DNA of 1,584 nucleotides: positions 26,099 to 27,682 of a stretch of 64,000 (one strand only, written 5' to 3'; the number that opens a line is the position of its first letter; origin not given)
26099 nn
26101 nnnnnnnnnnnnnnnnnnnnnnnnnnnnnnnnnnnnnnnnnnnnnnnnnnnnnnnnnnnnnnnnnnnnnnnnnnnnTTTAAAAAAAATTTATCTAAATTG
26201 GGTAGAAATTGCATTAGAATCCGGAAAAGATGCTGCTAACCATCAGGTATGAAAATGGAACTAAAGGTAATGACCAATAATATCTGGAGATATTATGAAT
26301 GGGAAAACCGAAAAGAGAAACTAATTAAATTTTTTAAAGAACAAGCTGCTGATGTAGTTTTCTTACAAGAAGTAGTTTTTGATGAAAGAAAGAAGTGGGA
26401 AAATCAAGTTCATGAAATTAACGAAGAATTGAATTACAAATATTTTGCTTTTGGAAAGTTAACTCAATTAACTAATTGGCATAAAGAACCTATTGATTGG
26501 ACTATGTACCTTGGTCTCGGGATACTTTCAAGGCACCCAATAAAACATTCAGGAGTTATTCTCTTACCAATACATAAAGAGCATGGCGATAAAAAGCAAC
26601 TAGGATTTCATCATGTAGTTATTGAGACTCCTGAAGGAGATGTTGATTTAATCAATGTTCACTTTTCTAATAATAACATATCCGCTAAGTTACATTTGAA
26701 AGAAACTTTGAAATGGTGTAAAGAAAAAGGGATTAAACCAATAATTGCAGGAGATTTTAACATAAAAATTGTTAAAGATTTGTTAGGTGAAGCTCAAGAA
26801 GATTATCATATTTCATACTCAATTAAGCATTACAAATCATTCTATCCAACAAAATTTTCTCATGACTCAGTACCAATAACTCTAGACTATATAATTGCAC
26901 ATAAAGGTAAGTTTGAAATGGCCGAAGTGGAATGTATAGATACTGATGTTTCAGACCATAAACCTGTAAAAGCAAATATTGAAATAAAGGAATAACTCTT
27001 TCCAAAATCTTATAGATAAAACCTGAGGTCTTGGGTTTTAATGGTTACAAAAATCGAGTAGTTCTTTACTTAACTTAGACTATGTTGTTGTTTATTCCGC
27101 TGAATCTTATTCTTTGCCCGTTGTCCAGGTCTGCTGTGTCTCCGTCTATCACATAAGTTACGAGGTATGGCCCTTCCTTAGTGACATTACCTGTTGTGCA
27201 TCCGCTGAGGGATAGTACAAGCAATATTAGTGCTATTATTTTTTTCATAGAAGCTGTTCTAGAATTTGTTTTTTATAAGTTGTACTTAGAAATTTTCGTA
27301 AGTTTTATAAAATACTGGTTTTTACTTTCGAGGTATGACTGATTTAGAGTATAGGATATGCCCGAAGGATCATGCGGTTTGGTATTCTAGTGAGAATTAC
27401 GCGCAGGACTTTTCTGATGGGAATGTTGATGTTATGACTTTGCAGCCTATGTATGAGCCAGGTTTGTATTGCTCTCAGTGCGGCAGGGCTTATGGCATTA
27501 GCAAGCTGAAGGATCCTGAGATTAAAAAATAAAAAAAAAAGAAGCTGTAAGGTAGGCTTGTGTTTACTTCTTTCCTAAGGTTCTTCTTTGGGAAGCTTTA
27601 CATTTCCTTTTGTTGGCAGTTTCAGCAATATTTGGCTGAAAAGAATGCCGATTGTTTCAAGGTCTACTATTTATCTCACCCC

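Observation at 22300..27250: Compositionally distinct ~4.8 kb island flanked by direct copies of the thermonuclease 5' end; carries a candidate maturation gene set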

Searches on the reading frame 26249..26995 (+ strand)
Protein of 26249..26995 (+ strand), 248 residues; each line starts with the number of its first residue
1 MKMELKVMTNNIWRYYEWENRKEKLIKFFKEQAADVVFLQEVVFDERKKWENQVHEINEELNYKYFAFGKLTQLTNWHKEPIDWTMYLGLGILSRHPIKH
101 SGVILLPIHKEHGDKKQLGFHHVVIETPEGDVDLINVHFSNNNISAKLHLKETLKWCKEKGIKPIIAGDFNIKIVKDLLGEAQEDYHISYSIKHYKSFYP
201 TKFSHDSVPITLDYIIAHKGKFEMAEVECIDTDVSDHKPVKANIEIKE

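Call 4: search_protein_families(library=pfam, proteins=[window:26249-26995:+], max_evalue=0.01)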
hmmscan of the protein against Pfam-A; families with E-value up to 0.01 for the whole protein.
window:26249-26995:+ (248 aa): 1 family
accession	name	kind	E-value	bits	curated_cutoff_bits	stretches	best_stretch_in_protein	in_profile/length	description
PF03372.29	Exo_endo_phos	-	2.2e-11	44.4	24.5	1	12-237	5-225/225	Endonuclease/Exonuclease/phosphatase family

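Call 5: search_protein_families(library=ncbifam, proteins=[window:26249-26995:+], max_evalue=0.01)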
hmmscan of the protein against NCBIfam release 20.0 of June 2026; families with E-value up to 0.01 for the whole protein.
window:26249-26995:+ (248 aa): 4 families
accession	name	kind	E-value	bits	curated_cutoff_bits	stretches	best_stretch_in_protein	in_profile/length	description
TIGR00633.1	xth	equivalog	2.3e-05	24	99.05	1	22-160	15-130/255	exodeoxyribonuclease III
NF003842.0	PRK05421.1-4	equivalog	0.00015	21.3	144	0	4-247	31-258/259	endonuclease/exonuclease/phosphatase family protein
NF045851.1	mem_nucl_MnuA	subfamily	0.002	18.2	185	0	19-66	18-68/317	MnuA family membrane nuclease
TIGR00195.1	exoDNase_III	equivalog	0.0068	16.1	182.55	0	21-173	14-150/254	exodeoxyribonuclease III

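Call 52: search_protein_families(library=padloc, proteins=[window:26249-26995:+], max_evalue=0.01)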
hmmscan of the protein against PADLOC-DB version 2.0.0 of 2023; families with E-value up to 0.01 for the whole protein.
window:26249-26995:+ (248 aa): 0 families

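Call 54: search_solved_structures(query=window:26249-26995:+, max_evalue=0.01)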
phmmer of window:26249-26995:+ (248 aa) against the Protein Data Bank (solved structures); distinct sequences matched with E-value up to 0.01: 0.

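Call 65: find_homologous_proteins(query=window:26249-26995:+, max_evalue=1e-10)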
Query window:26249-26995:+ (248 aa): 151 proteins with E <= 1e-10 among 307 candidates; the best 120 are listed.
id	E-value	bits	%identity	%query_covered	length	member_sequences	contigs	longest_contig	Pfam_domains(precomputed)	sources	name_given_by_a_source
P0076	3.5e-164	562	100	99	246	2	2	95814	PF03372.30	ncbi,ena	ncbi:MAG: endonuclease/exonuclease/phosphatase family protein [archaeon]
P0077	9.5e-130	450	76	99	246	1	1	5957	PF03372.30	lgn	-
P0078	2.4e-125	435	79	96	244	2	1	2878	PF03372.30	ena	-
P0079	8.2e-125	433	77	98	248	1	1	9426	PF03372.30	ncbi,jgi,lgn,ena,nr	ncbi:MAG: endonuclease/exonuclease/phosphatase family protein [Nanoarchaeota archaeon]|nr:endonuclea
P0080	2.4e-124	432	77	98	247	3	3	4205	PF03372.30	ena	-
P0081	1.1e-122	426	75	98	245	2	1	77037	PF03372.30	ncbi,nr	ncbi:MAG: endonuclease/exonuclease/phosphatase family protein [Candidatus Nanoarchaeia archaeon]|nr:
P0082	2.5e-120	419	74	97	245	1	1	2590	PF03372.30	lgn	-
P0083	2.3e-98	347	63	99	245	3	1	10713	PF03372.30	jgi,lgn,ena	-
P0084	1.1e-97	345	64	98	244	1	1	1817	PF03372.30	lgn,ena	-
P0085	5.3e-97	342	62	98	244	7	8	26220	PF03372.30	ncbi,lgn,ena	-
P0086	5.8e-97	342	61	98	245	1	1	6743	PF03372.30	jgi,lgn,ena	-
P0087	5.8e-97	342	63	99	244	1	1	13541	PF03372.30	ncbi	-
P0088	2.7e-96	340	63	98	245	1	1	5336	PF03372.30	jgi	jgi:endonuclease/exonuclease/phosphatase family metal-dependent hydrolase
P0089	3.3e-96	340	58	100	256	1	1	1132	PF03372.30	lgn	-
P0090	3.3e-96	340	61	99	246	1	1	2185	PF03372.30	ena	-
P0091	3.3e-96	340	63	98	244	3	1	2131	PF03372.30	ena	-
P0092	5.7e-96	339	62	98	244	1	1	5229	PF03372.30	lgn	-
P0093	1.1e-95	338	63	99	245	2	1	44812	PF03372.30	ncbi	-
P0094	1.7e-95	337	61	99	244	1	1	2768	PF03372.30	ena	-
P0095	2.3e-95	337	61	98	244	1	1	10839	PF03372.30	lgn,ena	-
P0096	1.2e-94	335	60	99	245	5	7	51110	PF03372.30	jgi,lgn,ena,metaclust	metaclust:\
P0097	1.7e-94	334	60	99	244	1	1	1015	PF14529.13,PF03372.30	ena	-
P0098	5.5e-94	332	62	98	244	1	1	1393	PF03372.30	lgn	-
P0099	1.2e-93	331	59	99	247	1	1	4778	PF03372.30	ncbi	-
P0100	1.6e-93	331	61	98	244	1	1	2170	PF03372.30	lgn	-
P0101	1.8e-93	331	60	98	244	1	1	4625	PF03372.30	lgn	-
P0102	4.5e-93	329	62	98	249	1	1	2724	PF14529.13,PF03372.30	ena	-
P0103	4.9e-93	329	60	99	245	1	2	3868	PF03372.30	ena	-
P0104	5.5e-93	329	61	99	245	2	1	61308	PF03372.30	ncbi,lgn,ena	-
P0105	6.4e-93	329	60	99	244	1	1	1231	PF03372.30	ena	-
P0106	6.9e-93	329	59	99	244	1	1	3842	PF03372.30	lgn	-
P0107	1.3e-92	328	59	99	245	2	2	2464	PF03372.30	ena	-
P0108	1.3e-92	328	59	98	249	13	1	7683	PF03372.30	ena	-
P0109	1.4e-92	328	59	98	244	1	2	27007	PF14529.13,PF03372.30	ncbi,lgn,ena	-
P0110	1.7e-92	328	61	98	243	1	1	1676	PF03372.30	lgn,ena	-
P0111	2.5e-92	327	60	99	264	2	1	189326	PF03372.30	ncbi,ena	-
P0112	2.7e-92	327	60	99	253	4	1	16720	PF03372.30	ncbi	-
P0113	3.2e-92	327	61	98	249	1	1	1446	PF03372.30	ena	-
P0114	7.9e-92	325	60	99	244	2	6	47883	PF03372.30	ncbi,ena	-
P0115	1.0e-91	325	60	99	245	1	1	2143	PF03372.30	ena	-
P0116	2.6e-91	324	58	99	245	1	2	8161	PF03372.30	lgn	-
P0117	5.2e-91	323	60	99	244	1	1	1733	PF03372.30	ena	-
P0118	1.5e-90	321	60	98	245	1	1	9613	PF03372.30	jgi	-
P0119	2.2e-90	321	60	98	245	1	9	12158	PF03372.30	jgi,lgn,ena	-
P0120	2.6e-90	320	59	99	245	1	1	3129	PF03372.30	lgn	-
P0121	3.3e-90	320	59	98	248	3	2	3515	PF03372.30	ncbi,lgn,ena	-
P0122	5.3e-90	319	60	99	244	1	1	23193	PF14529.13,PF03372.30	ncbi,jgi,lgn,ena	-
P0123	7.3e-90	319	58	99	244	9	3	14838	PF03372.30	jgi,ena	-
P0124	7.5e-90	319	59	99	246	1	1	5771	PF03372.30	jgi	-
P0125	8.3e-90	319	59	98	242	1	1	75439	PF03372.30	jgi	jgi:endonuclease/exonuclease/phosphatase family metal-dependent hydrolase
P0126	9.1e-90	319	60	97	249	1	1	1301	PF03372.30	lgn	-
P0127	1.7e-89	318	59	99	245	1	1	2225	PF14529.13,PF03372.30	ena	-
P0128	2.6e-89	317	59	99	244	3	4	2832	PF14529.13,PF03372.30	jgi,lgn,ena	-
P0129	3.7e-89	317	58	99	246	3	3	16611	PF14529.13,PF03372.30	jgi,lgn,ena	-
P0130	4.5e-89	316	59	99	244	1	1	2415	PF03372.30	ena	-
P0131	7.6e-89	316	60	98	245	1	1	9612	PF03372.30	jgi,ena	-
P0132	1.1e-88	315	58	98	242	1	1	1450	PF14529.13,PF03372.30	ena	-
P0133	1.9e-88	314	59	98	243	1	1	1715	PF03372.30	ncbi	-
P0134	2.6e-88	314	60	97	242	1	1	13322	PF03372.30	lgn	-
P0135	1.0e-87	312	59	96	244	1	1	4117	PF14529.13,PF03372.30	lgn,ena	-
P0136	1.3e-87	311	57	98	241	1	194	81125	PF14529.13,PF03372.30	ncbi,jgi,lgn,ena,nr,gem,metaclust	ncbi:hypothetical protein HN992_03445 [Candidatus Woesearchaeota archaeon]|jgi:endonuclease/exonucle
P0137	1.6e-87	311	58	99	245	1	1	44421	PF03372.30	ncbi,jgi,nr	ncbi:endonuclease/exonuclease/phosphatase family protein [Patescibacteria group bacterium]|nr:endonu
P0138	2.4e-87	311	59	98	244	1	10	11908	PF03372.30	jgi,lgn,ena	-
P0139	5.7e-86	306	55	99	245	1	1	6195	PF03372.30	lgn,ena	-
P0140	5.9e-86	306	55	98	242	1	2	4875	PF14529.13,PF03372.30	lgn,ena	-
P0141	8.6e-85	302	56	98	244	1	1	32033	PF14529.13,PF03372.30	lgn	-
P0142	8.8e-85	302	57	98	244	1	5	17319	PF03372.30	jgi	jgi:endonuclease/exonuclease/phosphatase family metal-dependent hydrolase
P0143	2.8e-83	297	57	98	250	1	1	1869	PF03372.30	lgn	-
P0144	5.1e-83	296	53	100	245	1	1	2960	PF03372.30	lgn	-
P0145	1.9e-82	295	58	92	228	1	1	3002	PF03372.30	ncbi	-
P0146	3.9e-82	294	54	98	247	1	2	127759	PF03372.30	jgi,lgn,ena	-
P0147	7.1e-82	293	52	98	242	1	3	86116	PF03372.30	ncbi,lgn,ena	-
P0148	1.9e-81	291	56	99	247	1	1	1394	PF03372.30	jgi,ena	-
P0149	2.2e-81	291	54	96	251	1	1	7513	PF03372.30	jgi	jgi:endonuclease/exonuclease/phosphatase family metal-dependent hydrolase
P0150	1.1e-80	289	54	99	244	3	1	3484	PF03372.30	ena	-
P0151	7.8e-80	286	54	99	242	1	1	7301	PF14529.13,PF03372.30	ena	-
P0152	9.6e-80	286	54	99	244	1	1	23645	PF14529.13,PF03372.30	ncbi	-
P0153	1.1e-79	286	54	99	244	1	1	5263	PF03372.30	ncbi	-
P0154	1.1e-79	285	55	99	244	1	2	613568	PF14529.13,PF03372.30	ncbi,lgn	-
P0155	3.8e-79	284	54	98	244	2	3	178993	PF14529.13,PF03372.30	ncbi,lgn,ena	ncbi:MAG: endonuclease/exonuclease/phosphatase family protein [Nanoarchaeota archaeon]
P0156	3.9e-79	284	54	99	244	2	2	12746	PF14529.13,PF03372.30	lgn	-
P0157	2.6e-78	281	54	99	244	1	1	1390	PF14529.13,PF03372.30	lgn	-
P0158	5.5e-78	280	56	95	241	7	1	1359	PF03372.30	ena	-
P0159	9.1e-78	279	53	98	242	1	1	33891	PF14529.13,PF03372.30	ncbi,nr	ncbi:MAG TPA: endonuclease/exonuclease/phosphatase family protein [Candidatus Nanoarchaeia archaeon]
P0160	3.3e-77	277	54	97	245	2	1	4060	PF03372.30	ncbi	-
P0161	4.3e-77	277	53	99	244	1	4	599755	PF14529.13,PF03372.30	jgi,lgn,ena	-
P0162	1.6e-76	275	52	98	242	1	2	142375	PF14529.13,PF03372.30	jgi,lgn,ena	-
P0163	5.1e-76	274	52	98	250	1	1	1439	PF03372.30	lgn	-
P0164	5.3e-76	273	53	99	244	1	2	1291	PF03372.30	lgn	-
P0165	1.0e-75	273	57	97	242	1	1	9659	PF14529.13,PF03372.30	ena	-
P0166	1.4e-75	272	52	98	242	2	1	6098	PF14529.13,PF03372.30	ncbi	-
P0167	2.4e-75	271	51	99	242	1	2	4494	PF14529.13,PF03372.30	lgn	-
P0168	5.5e-75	270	53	99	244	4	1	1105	PF03372.30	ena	-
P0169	6.8e-74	267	53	99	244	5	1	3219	PF03372.30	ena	-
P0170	1.9e-73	265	51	97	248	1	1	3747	PF03372.30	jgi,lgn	-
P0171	8.6e-73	263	51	99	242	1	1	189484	PF14529.13,PF03372.30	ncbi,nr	ncbi:Endonuclease/Exonuclease/phosphatase family protein [uncultured archaeon]|nr:Endonuclease/Exonu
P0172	9.8e-73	263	49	98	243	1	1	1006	PF03372.30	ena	-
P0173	2.7e-72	261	52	99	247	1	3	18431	PF03372.30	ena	-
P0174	6.1e-72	260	52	98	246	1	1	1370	PF03372.30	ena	-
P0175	6.9e-72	260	52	98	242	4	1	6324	PF14529.13,PF03372.30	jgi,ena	jgi:endonuclease/exonuclease/phosphatase family metal-dependent hydrolase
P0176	7.8e-72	260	50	97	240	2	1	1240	PF14529.13,PF03372.30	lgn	-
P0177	5.1e-71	257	53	98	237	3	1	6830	PF03372.30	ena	-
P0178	1.4e-70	256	49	100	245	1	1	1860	PF03372.30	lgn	-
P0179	2.6e-70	255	50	98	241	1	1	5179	PF14529.13,PF03372.30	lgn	-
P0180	3.9e-70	254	49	99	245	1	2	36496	PF14529.13,PF03372.30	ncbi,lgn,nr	ncbi:MAG: hypothetical protein K9G58_14860 [Bacteroidales bacterium]|nr:hypothetical protein [Bacter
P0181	1.2e-69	253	49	98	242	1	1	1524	PF14529.13,PF03372.30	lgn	-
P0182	3.7e-68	248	48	99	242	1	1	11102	PF14529.13,PF03372.30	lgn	-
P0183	4.7e-68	247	52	98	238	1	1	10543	PF03372.30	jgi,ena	-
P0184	2.3e-65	239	64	70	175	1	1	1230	PF03372.30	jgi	jgi:endonuclease/exonuclease/phosphatase family metal-dependent hydrolase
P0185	1.1e-63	233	52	90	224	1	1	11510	PF03372.30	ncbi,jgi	jgi:endonuclease/exonuclease/phosphatase family metal-dependent hydrolase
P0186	3.3e-63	232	46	98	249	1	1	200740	PF03372.30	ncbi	ncbi:endonuclease/exonuclease/phosphatase family protein [Nanoarchaeota archaeon]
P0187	1.6e-61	226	48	98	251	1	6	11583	PF03372.30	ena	-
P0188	3.1e-61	225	56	71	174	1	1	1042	PF03372.30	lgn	-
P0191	1.1e-55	207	58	64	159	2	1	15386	PF03372.30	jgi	-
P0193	2.1e-34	137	40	99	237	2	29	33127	PF03372.30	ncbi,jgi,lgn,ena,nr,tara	ncbi:MAG: endonuclease/exonuclease/phosphatase family protein [Candidatus Pacearchaeota archaeon]|jg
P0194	1.1e-31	128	35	97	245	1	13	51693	PF03372.30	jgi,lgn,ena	-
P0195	1.9e-31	128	35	98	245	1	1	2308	PF03372.30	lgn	-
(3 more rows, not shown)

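Call 66: find_encoding_contigs(protein=P0081, flank=10000, max_places=2)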
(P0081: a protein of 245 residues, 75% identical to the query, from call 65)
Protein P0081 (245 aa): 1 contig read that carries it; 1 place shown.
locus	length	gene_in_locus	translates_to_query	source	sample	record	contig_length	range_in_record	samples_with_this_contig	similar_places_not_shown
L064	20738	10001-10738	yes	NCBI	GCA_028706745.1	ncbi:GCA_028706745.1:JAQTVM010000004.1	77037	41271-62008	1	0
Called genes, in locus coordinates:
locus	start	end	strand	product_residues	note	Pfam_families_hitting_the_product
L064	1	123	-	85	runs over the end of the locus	-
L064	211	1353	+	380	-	PF04055:Radical_SAM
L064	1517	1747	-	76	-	PF24113:DUF7387 (weak), PF15919:HicB_lk_antitox (weak)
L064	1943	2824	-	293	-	PF07719:TPR_2 (faint), PF13374:TPR_10 (faint)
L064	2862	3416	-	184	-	PF05552:MS_channel_1st_1 (weak), PF00924:MS_channel_2nd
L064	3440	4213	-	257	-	PF03692:CxxCxxCC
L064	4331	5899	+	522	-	-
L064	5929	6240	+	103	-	-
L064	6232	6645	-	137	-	PF01850:PIN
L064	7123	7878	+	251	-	PF00590:TP_methylase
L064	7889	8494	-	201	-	PF02223:Thymidylate_kin, PF13521:AAA_28 (weak)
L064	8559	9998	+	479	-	-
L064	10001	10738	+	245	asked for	PF03372:Exo_endo_phos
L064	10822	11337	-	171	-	PF05168:HEPN (weak)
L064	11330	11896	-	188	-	PF01909:NTP_transf_2, PF18765:Polbeta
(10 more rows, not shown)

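Call 67: find_encoding_contigs(protein=P0079, flank=10000, max_places=2)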
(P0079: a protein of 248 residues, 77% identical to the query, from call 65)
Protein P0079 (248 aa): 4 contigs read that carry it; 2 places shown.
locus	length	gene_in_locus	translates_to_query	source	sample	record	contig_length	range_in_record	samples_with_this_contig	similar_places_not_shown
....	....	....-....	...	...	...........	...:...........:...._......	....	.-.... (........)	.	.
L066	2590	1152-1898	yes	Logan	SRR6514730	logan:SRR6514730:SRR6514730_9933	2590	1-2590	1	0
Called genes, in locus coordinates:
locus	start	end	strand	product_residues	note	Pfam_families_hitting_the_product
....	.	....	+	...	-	?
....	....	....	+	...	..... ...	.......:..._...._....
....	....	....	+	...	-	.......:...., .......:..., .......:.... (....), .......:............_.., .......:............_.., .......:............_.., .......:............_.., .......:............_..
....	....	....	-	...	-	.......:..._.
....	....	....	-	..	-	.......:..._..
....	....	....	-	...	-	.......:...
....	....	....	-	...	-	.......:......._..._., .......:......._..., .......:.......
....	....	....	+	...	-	-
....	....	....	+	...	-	-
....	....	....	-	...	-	-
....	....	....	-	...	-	-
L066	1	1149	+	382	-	?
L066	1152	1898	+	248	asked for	PF03372:Exo_endo_phos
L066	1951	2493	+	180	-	PF03848:TehB, PF05175:MTS, PF05724:TPMT (weak), PF13489:Methyltransf_23, PF13847:Methyltransf_31, PF08241:Methyltransf_11, PF08242:Methyltransf_12, PF13649:Methyltransf_25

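Call 100: predict_structure(alignment_id=A8)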
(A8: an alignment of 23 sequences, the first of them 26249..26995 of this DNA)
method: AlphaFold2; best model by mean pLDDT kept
length: 248 residues; sequences in the alignment: 23
mean_pLDDT: 94.4   pTM: 0.93
mean pLDDT of the five models: 94.4, 94.3, 94.1, 94.2, 93.4
residues with pLDDT >= 90: 214; 70-90: 29; 50-70: 5; < 50: 0
segments of 3 or more residues with pLDDT < 50: none
pLDDT, mean of each block of 10 residues (from residue 1): 92 79 95 98 89 94 97 90 94 98 97 94 97 98 96 98 98 96 98 95 82 98 97 93 94
secondary structure, 60 per line:
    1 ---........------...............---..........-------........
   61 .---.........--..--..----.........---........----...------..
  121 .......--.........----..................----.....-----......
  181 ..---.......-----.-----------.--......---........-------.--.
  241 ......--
elements in order: E4-11 H18-32 E36-45 H53-61 E65-73 E86-94 E98-105 E119-127 E130-138 H143-160 E165-169 H175-182 E186-188 H189-192 E213-218 E222-229 E240-246

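Call 102: fold_search(model_id=the predicted structure, library=pdb)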
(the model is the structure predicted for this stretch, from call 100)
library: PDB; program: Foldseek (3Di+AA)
matches with E <= 10: 944; with E <= 0.001: 211
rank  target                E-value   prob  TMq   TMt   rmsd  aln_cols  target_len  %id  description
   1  4ruw                  8.0e-14  1.00  0.80  0.53   4.3       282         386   22  The crystal structure of endonuclease/exonuclease/phosphatase from Beutenbergia cavernae DSM 12333 (released 2014-12-24)
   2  3teb_B                1.4e-13  1.00  0.74  0.70   4.6       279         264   18  endonuclease/exonuclease/phosphatase family protein from Leptotrichia buccalis C-1013-b (released 2011-08-31)
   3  5j3p_A                3.2e-13  1.00  0.70  0.70   4.8       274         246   16  Crystal structure of the catalytic domain of human tyrosyl DNA phosphodiesterase 2 (released 2016-05-04)
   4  2v0r_A                3.8e-13  1.00  0.63  0.66   6.2       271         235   18  crystal structure of a hairpin exchange variant (LTx) of the targeting LINE-1 retrotransposon endonuclease (released 2007-07-17)
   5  5inn_B                4.3e-13  1.00  0.70  0.74   4.3       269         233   16  Mouse Tdp2 D358N protein, apo state with increased disorder amongst variable DNA-binding grasp conformations (released 2016-04-27)
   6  4gyz_D                5.4e-13  1.00  0.70  0.73   4.5       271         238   17  Mus Musculus Tdp2 Bound to dAMP and Mg2+ (released 2012-10-31)
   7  3teb_A                6.1e-13  1.00  0.73  0.70   4.0       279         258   18  endonuclease/exonuclease/phosphatase family protein from Leptotrichia buccalis C-1013-b (released 2011-08-31)
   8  8sp7                  1.0e-12  1.00  0.63  0.66   6.2       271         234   16  LINE-1 retrotransposon endonuclease domain complex with tranexamic acid (released 2024-05-22)
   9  4gyz_A                1.2e-12  1.00  0.72  0.73   4.3       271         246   15  Mus Musculus Tdp2 Bound to dAMP and Mg2+ (released 2012-10-31)
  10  2uyr                  1.3e-12  1.00  0.64  0.54   8.3       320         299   18  Crystal structure of Bacillus cereus sphingomyelinase mutant :N57A (released 2008-05-27)
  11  5ino_A                1.6e-12  1.00  0.74  0.72   4.1       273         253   17  Human Tdp2 reaction product (5'-phosphorylated DNA)-Mg2+ complex (released 2016-04-27)
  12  5j3p_B                1.6e-12  1.00  0.68  0.73   4.5       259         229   18  Crystal structure of the catalytic domain of human tyrosyl DNA phosphodiesterase 2 (released 2016-05-04)
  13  5inn_C                1.8e-12  1.00  0.68  0.73   4.8       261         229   16  Mouse Tdp2 D358N protein, apo state with increased disorder amongst variable DNA-binding grasp conformations (released 2016-04-27)
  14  8j2f_A                1.8e-12  1.00  0.71  0.48   4.8       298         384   15  Human neutral shpingomyelinase (released 2023-12-06)
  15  1vyb_B                1.8e-12  1.00  0.63  0.67   6.1       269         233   17  Endonuclease domain of human LINE1 ORF2p (released 2004-06-04)
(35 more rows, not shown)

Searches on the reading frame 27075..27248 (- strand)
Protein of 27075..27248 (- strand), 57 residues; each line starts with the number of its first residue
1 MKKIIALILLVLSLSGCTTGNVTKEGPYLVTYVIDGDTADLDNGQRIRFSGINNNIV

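Call 4: search_protein_families(library=pfam, proteins=[window:27075-27248:-], max_evalue=0.01)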
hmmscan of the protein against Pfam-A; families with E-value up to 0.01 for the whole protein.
window:27075-27248:- (57 aa): 1 family
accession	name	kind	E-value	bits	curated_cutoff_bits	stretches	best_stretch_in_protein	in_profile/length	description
PF08139.17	LPAM_1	-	0.00035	21.3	20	1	1-17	1-17/18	Prokaryotic membrane lipoprotein lipid attachment site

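Call 5: search_protein_families(library=ncbifam, proteins=[window:27075-27248:-], max_evalue=0.01)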
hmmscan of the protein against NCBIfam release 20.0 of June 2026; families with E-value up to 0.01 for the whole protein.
window:27075-27248:- (57 aa): 1 family
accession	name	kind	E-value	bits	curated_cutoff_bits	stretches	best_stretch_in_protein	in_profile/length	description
NF047847.2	SS_mature_LptM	equivalog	0.0082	16.2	27.7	0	1-17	1-20/31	LPS translocon maturation chaperone LptM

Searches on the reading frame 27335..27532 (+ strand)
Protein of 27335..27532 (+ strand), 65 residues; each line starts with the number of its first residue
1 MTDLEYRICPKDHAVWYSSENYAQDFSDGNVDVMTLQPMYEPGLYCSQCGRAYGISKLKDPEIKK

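Call 4: search_protein_families(library=pfam, proteins=[window:27335-27532:+], max_evalue=0.01)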
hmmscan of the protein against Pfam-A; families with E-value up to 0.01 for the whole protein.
window:27335-27532:+ (65 aa): 0 families

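Call 5: search_protein_families(library=ncbifam, proteins=[window:27335-27532:+], max_evalue=0.01)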
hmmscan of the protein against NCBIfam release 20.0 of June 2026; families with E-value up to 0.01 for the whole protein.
window:27335-27532:+ (65 aa): 0 families

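Call 52: search_protein_families(library=padloc, proteins=[window:27335-27532:+], max_evalue=0.01)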
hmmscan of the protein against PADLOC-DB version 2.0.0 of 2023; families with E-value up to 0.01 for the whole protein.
window:27335-27532:+ (65 aa): 0 families

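Call 105: find_encoding_contigs(protein=window:27335-27532:+, flank=8000, max_places=10)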
Protein window:27335-27532:+ (65 aa): 2 contigs read that carry it; 1 place shown.
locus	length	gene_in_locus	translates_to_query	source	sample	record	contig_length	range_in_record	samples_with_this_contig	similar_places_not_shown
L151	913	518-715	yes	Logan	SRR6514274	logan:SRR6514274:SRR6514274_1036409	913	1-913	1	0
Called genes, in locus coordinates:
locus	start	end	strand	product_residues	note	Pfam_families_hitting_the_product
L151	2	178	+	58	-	?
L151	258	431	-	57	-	-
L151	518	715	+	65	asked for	-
